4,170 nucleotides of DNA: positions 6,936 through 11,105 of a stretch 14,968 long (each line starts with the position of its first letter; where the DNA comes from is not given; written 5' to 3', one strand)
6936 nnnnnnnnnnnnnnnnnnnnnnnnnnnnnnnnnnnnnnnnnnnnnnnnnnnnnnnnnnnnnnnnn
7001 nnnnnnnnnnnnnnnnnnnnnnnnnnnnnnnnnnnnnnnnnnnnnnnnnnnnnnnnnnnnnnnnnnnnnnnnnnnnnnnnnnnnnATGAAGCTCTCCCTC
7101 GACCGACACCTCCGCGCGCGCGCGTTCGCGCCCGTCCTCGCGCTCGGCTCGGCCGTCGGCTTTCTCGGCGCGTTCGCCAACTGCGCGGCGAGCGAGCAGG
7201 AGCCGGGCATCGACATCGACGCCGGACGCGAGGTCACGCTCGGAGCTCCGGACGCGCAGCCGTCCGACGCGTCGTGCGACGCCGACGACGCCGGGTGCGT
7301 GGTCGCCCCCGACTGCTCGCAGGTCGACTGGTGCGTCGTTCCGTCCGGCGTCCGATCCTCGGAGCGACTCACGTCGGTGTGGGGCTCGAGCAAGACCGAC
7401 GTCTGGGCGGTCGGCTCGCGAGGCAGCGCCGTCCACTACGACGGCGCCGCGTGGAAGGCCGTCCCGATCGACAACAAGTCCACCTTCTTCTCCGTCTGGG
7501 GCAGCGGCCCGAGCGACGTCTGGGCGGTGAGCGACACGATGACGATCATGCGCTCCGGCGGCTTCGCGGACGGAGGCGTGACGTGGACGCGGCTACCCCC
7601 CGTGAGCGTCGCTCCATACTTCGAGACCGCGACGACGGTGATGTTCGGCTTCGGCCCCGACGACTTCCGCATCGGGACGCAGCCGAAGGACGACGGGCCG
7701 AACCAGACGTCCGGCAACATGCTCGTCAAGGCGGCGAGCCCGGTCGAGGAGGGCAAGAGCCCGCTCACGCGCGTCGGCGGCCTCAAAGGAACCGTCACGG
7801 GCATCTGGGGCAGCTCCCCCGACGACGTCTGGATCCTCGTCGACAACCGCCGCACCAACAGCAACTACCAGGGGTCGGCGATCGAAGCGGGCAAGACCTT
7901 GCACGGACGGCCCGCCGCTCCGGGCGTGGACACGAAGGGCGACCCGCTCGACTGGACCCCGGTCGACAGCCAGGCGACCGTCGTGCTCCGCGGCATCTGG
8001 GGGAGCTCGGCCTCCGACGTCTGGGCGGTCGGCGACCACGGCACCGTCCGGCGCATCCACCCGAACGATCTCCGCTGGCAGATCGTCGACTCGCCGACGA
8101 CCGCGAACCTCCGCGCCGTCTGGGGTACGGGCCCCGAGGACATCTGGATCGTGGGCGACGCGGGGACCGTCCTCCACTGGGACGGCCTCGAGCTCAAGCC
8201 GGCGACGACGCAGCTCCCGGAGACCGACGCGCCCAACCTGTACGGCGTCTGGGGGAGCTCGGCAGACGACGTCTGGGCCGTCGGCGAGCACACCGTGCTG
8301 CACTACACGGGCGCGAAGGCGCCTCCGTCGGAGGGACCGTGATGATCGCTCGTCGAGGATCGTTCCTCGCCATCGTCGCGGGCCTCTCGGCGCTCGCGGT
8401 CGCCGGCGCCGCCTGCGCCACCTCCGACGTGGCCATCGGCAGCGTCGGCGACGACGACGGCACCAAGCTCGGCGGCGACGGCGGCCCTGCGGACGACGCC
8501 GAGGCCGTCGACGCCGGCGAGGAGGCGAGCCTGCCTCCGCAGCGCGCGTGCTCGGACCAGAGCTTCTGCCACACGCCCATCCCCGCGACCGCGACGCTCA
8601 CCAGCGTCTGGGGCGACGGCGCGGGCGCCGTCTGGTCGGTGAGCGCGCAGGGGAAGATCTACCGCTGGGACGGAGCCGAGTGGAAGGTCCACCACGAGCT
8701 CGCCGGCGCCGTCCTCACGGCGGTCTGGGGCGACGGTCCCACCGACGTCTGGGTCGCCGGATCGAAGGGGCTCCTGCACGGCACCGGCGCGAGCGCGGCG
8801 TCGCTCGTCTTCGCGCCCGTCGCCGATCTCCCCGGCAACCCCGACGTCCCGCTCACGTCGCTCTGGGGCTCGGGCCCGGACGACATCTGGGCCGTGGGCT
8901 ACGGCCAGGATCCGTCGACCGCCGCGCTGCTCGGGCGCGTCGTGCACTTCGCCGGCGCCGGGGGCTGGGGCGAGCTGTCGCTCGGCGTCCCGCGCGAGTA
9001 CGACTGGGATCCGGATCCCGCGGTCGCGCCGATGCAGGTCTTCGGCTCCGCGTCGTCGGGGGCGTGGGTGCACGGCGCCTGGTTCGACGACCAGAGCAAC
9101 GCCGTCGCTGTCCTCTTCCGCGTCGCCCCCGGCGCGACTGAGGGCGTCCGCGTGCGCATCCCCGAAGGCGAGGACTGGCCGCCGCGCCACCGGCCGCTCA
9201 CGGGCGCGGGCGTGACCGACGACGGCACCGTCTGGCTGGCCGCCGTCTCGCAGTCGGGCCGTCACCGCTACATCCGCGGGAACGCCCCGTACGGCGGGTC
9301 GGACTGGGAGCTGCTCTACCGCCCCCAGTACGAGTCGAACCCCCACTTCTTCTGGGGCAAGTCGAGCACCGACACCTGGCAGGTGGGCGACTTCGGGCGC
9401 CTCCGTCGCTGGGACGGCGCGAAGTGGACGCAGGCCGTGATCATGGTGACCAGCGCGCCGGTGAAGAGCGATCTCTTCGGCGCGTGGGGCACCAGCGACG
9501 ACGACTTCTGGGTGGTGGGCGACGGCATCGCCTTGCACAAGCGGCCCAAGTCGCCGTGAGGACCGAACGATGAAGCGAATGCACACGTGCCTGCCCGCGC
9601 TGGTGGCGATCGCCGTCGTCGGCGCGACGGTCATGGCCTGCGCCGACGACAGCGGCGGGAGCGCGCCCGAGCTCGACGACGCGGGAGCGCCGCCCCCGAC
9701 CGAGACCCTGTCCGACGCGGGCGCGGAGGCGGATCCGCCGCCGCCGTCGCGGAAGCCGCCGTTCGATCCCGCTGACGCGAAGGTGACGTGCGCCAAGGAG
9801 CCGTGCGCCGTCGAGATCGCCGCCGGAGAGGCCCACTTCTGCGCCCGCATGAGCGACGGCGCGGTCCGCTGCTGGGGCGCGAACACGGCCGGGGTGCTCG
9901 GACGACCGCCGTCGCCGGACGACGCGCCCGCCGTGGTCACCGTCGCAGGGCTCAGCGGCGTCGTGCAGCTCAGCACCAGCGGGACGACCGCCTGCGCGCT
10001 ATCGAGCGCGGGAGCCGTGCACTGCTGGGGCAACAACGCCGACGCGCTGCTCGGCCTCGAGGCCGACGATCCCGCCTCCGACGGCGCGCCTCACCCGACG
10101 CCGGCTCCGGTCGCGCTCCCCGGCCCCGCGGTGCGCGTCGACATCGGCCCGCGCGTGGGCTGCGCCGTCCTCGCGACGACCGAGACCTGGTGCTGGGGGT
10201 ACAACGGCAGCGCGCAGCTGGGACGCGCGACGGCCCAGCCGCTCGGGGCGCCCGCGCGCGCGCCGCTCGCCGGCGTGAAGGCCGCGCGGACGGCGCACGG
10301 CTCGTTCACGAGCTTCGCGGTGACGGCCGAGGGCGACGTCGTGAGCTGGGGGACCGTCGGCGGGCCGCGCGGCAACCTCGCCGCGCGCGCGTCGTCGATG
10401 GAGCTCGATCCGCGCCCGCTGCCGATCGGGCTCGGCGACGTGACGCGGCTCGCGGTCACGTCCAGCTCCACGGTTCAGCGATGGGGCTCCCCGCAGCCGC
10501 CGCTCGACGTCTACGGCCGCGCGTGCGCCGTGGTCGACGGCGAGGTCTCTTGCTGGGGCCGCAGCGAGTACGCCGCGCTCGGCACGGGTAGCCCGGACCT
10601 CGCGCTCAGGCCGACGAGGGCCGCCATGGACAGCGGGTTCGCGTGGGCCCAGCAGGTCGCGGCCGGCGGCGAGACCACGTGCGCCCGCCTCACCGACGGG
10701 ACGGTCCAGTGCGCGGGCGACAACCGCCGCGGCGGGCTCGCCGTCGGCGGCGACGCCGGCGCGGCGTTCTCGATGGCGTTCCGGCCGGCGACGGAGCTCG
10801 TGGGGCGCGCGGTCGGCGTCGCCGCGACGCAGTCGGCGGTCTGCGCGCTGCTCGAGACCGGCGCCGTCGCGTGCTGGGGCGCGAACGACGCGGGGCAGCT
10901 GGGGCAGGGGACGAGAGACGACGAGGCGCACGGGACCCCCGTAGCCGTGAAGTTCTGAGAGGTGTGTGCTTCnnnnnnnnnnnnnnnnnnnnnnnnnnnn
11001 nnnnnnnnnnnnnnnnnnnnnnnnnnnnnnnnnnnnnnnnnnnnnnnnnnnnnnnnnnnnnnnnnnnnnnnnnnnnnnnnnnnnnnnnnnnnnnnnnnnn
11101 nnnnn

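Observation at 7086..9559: Tandem paralogs built from an uncharacterised '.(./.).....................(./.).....' propeller-type repeat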

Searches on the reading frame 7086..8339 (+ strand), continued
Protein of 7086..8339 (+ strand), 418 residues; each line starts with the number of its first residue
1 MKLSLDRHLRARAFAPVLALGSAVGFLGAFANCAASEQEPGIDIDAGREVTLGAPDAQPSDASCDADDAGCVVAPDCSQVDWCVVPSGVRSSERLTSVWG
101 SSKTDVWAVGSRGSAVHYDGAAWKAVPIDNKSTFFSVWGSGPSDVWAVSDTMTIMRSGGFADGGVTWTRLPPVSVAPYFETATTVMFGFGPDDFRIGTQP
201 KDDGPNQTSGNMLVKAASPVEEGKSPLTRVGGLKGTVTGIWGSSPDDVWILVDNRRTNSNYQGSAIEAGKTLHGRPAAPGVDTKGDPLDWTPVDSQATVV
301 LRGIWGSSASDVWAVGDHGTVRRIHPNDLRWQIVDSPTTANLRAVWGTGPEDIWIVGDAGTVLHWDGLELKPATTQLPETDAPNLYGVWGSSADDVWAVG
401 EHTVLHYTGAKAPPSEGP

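Call 57: list_cluster_members(proteins=[P0239, P0240, P0241, P0249, P0255, P0270, P0310, P0301, P0338, P0243])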
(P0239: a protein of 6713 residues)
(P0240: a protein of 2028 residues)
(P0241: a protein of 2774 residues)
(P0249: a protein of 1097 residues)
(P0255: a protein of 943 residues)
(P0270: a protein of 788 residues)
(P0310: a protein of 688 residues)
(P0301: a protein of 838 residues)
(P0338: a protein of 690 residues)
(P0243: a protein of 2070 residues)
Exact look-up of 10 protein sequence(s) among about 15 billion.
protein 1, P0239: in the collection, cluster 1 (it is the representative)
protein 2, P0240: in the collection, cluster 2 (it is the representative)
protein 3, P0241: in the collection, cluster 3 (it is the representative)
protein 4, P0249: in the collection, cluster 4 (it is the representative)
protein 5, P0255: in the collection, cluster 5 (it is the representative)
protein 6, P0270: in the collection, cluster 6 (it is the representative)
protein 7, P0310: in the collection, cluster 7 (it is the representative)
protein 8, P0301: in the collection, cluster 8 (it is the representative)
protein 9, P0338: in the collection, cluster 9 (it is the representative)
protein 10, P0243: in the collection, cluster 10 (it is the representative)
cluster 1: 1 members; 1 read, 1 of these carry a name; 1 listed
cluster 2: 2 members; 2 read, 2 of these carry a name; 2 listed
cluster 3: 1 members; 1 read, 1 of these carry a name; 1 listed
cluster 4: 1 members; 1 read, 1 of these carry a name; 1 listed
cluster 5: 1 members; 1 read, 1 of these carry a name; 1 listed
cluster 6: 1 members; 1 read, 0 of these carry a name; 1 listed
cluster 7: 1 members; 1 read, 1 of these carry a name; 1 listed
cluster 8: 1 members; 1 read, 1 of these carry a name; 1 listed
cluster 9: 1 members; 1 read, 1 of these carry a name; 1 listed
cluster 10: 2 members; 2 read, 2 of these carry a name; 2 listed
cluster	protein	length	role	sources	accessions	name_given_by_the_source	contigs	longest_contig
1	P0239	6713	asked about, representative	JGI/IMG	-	Tol biopolymer transport system component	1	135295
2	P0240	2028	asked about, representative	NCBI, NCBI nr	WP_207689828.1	hypothetical protein [Desulfonema limicola]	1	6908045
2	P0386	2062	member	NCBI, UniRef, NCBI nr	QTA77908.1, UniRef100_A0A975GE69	beta-propeller repeat-containing [Desulfonema limicola] | Beta-propeller repeat-containing n=2 Tax=Desulfonema limicola TaxID=45656 ...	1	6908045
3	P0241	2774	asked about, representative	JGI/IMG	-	uncharacterized protein YjdB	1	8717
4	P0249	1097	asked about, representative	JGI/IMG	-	hypothetical protein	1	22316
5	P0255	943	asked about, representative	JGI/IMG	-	formylglycine-generating enzyme required for sulfatase activity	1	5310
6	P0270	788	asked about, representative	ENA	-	-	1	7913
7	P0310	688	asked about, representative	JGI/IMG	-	photosystem II stability/assembly factor-like uncharacterized protein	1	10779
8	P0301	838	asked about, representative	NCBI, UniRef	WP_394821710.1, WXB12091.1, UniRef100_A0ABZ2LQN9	hypothetical protein [Pendulispora albinea] | Uncharacterized protein n=1 Tax=Pendulispora albinea TaxID=2741071 RepID=A0ABZ2LQN9_9BACT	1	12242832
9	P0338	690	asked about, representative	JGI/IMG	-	hypothetical protein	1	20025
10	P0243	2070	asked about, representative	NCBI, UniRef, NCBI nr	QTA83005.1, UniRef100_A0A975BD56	CalX-like domain-containing protein [Desulfonema limicola] | CalX-like domain-containing protein n=2 Tax=Desulfonema limicola TaxID=45656 ...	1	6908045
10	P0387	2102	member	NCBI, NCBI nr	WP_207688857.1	Calx-beta domain-containing protein [Desulfonema limicola]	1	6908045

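Call 83: search_protein_families(library=pfam, proteins=[L004:5870-6712:+, L001:7832-8707:+], max_evalue=1)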
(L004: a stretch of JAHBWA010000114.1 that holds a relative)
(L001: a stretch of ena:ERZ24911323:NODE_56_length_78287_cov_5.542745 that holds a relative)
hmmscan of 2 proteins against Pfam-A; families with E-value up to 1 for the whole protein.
L004:5870-6712:+ (281 aa): 2 families
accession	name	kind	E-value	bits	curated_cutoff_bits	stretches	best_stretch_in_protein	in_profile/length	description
PF13428.12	TPR_14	-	0.077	14.2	23.5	1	222-253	7-38/44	Tetratricopeptide repeat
PF06596.16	PsbX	-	0.96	9.9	25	0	73-91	10-28/38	Photosystem II reaction centre X protein (PsbX)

L001:7832-8707:+ (292 aa): 0 families

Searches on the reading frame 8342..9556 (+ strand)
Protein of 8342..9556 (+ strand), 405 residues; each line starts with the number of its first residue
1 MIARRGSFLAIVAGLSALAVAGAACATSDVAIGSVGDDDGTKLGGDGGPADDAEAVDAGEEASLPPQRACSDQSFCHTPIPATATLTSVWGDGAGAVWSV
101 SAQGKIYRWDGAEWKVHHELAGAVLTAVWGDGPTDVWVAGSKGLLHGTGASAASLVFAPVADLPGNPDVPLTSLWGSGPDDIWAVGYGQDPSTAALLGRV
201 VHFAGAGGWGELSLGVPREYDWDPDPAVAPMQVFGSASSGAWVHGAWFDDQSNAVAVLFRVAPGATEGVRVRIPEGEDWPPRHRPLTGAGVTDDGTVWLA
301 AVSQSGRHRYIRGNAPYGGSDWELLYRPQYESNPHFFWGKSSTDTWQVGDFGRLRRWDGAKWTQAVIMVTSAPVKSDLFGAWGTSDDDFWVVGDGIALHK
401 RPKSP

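Call 7: search_protein_families(library=pfam, proteins=[window:8342-9556:+], max_evalue=1)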
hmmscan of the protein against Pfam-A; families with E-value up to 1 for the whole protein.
window:8342-9556:+ (405 aa): 1 family
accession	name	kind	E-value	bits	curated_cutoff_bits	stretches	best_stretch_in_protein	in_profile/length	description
PF10708.14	DUF2510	-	0.046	13.9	24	1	353-373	13-33/35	Protein of unknown function (DUF2510)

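Call 8: search_protein_families(library=ncbifam, proteins=[window:8342-9556:+], max_evalue=1)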
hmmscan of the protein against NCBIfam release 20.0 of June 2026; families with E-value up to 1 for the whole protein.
window:8342-9556:+ (405 aa): 0 families

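Call 17: find_homologous_proteins(query=window:8342-9556:+)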
Query window:8342-9556:+ (405 aa): 135 proteins with E <= 0.001 among 8000 candidates; the best 120 are listed.
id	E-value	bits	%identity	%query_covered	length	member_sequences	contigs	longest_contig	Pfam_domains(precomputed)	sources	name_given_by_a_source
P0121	2.7e-254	862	92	100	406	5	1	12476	-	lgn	-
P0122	1.4e-201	688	75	99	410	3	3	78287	-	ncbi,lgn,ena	-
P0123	3.2e-193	661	73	99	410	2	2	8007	-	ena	-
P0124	4.9e-187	640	71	99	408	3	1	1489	-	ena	-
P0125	2.3e-184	631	70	98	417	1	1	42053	-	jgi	jgi:hypothetical protein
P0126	1.2e-180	619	73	90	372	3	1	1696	-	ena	-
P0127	1.9e-162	559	62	98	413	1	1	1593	-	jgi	jgi:hypothetical protein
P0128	2.7e-80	288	43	94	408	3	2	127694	-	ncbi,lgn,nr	ncbi:MAG: hypothetical protein KF850_03485 [Labilithrix sp.]|nr:hypothetical protein [Labilithrix sp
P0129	6.6e-80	287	42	99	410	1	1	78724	-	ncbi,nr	ncbi:MAG: hypothetical protein KF764_18910 [Labilithrix sp.]|nr:hypothetical protein [Labilithrix sp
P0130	4.1e-77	278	41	83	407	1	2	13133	-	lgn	-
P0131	1.9e-76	276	44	83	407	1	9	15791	-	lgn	-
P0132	9.0e-76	274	67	49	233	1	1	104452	-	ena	-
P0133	2.7e-74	269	43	83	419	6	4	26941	-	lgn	-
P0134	1.0e-70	257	43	82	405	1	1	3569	-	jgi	jgi:hypothetical protein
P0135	1.4e-70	256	41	98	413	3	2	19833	-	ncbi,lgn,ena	-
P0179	2.4e-30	124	28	78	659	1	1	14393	-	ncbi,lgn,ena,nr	ncbi:MAG TPA: hypothetical protein VE153_22775 [Myxococcus sp.]|nr:hypothetical protein [Myxococcus 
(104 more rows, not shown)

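Call 32: predict_structure(alignment_id=A2)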
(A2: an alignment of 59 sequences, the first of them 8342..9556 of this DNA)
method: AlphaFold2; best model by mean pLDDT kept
length: 405 residues; sequences in the alignment: 59
mean_pLDDT: 85.5   pTM: 0.81
mean pLDDT of the five models: 85.5, 85.3, 85.0, 84.3, 84.0
residues with pLDDT >= 90: 280; 70-90: 58; 50-70: 22; < 50: 45
segments of 3 or more residues with pLDDT < 50: 1-10, 12-38, 40-45
pLDDT, mean of each block of 10 residues (from residue 1): 38 45 38 43 49 55 76 92 95 95 98 96 98 97 98 98 96 97 97 94 96 86 82 95 95 94 94 88 95 95 94 84 91 94 95 94 86 86 94 96 73
secondary structure, 60 per line:
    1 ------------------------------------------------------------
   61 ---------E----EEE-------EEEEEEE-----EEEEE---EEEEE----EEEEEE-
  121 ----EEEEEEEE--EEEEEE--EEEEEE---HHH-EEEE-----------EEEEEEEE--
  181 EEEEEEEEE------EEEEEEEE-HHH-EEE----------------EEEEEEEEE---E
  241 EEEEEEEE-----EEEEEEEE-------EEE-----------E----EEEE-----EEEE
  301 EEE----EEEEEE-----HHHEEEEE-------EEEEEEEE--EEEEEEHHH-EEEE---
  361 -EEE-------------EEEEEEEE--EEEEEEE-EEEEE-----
elements in order: E75-77 E85-91 E97-101 E105-109 E114-119 E125-132 E135-140 E143-148 E156-159 E171-178 E181-189 E196-203 E209-211 E228-236 E240-248 E254-261 E269-271 E288-291 E297-303 E308-313 E322-326 E334-341 E344-349 E354-357 E362-364 E378-385 E388-394 E396-400

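Call 68: fold_search(model_id=the predicted structure, library=pdb)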
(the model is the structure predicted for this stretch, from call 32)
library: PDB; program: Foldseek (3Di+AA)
matches with E <= 10: 991; with E <= 0.001: 538
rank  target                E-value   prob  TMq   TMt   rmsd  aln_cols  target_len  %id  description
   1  8am5_S                5.7e-11  1.00  0.56  0.72   4.6       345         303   18  RCII/PSI complex, class 3 (released 2023-08-16)
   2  5ojr_C                1.1e-10  1.00  0.57  0.75   4.3       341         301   18  YCF48 bound to D1 peptide (released 2018-08-08)
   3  5ojr_B                1.7e-10  1.00  0.58  0.73   4.0       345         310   18  YCF48 bound to D1 peptide (released 2018-08-08)
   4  2xbg                  1.8e-10  1.00  0.57  0.73   4.3       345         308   17  Crystal Structure of YCF48 from Thermosynechococcus elongatus (released 2011-04-13)
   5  5ojp_B                2.2e-10  1.00  0.56  0.72   4.8       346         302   19  YCF48 bound to D1 peptide (released 2018-08-08)
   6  5ojr_A                2.4e-10  1.00  0.56  0.72   4.0       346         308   17  YCF48 bound to D1 peptide (released 2018-08-08)
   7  5oj3_B                3.1e-10  1.00  0.54  0.66   5.7       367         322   14  YCF48 from Cyanidioschyzon merolae (released 2018-08-08)
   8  5oj5_A                7.6e-10  1.00  0.58  0.73   4.4       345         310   18  YCF48 bound to D1 peptide (released 2018-08-08)
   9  5ojp_A                8.7e-10  1.00  0.57  0.72   4.7       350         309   17  YCF48 bound to D1 peptide (released 2018-08-08)
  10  2z2n                  9.6e-10  1.00  0.56  0.75   4.7       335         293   14  Crystal Structure of selenomethionine substituted virginiamycin B lyase from Staphylococcus aureus (released 2007-06-19)
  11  5ojr_D                1.1e-09  1.00  0.57  0.74   4.4       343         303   17  YCF48 bound to D1 peptide (released 2018-08-08)
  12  5ojp_C                1.3e-09  1.00  0.54  0.71   5.0       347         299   18  YCF48 bound to D1 peptide (released 2018-08-08)
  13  5oj3_A                9.1e-09  1.00  0.54  0.65   7.5       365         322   15  YCF48 from Cyanidioschyzon merolae (released 2018-08-08)
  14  4a2l_E                1.4e-08  1.00  0.23  0.14  27.2       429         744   10  Structure of the periplasmic domain of the heparin and heparan sulphate sensing hybrid two component system BT4663 in  (released 2012-05-02)
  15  1nr0                  2.2e-08  1.00  0.50  0.35   5.1       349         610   15  Two Seven-Bladed Beta-Propeller Domains Revealed By The Structure Of A C. elegans Homologue Of Yeast Actin Interacting P (released 2003-07-01)
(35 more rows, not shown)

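Call 73: find_encoding_contigs(protein=P0179, flank=8000, max_places=3)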
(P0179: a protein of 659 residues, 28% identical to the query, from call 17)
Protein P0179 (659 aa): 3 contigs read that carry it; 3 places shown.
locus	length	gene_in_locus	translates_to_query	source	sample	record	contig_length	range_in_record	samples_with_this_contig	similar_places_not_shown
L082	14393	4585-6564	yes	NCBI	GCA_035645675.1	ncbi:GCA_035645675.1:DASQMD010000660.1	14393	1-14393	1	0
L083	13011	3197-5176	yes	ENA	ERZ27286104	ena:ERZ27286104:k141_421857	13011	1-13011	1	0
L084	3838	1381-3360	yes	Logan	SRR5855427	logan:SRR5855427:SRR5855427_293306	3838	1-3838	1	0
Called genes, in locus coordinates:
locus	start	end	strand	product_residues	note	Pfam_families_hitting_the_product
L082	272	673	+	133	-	-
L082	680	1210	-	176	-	PF02557:VanY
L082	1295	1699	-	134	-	PF01035:DNA_binding_1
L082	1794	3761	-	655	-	PF10101:DUF2339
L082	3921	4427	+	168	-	PF04115:Ureidogly_lyase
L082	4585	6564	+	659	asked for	-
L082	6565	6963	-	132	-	PF10000:ACT_3, PF13840:ACT_7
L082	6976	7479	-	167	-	PF16697:Yop-YscD_cpl, PF00498:FHA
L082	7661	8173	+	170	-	PF03449:GreA_GreB_N, PF01272:GreA_GreB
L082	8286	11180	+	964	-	PF17191:RecG_wedge, PF01336:tRNA_anti-codon, PF00270:DEAD, PF04851:ResIII, PF13604:AAA_30 (faint), PF00271:Helicase_C, PF19833:RecG_dom3_C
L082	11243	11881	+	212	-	PF01135:PCMT, PF13847:Methyltransf_31, PF08241:Methyltransf_11 (weak), PF13649:Methyltransf_25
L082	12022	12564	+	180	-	-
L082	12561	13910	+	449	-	PF00291:PALP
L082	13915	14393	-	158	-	PF00925:GTP_cyclohydro2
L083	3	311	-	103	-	?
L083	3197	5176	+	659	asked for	-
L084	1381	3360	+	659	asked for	-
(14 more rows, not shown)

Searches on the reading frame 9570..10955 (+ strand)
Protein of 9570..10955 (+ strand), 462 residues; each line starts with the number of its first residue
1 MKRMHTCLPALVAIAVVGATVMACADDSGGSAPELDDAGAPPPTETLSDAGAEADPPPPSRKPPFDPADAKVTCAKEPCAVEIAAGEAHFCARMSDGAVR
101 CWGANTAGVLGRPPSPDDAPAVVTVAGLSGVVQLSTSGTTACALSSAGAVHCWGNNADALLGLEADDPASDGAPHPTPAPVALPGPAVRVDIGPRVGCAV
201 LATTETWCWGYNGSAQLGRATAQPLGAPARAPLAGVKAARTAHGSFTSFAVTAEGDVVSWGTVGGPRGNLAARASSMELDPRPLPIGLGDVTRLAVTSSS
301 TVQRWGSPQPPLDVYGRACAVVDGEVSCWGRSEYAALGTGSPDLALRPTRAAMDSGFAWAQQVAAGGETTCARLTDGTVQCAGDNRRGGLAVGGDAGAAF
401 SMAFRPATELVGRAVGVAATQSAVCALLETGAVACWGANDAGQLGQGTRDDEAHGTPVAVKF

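Call 7: search_protein_families(library=pfam, proteins=[window:9570-10955:+], max_evalue=1)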
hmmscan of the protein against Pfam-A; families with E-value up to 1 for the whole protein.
window:9570-10955:+ (462 aa): 3 families
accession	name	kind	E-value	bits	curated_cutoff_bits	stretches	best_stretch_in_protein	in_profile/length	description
PF25390.1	WD40_RLD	-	9.5e-48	163.8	150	2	80-306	33-271/363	RCC1-like domain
PF13540.12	RCC1_2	-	1.8e-32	110.7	22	5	81-108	2-29/30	Regulator of chromosome condensation (RCC1) repeat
PF00415.24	RCC1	-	6.6e-22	78.3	21.7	4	323-372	1-49/50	Regulator of chromosome condensation (RCC1) repeat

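Call 8: search_protein_families(library=ncbifam, proteins=[window:9570-10955:+], max_evalue=1)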
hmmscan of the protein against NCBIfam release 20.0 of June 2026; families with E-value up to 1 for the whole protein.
window:9570-10955:+ (462 aa): 1 family
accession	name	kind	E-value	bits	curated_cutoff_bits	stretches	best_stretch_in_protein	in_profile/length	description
NF011977.0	PRK15443.2-4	subfamily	0.66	10.4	230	1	345-388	75-116/119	diol dehydratase small subunit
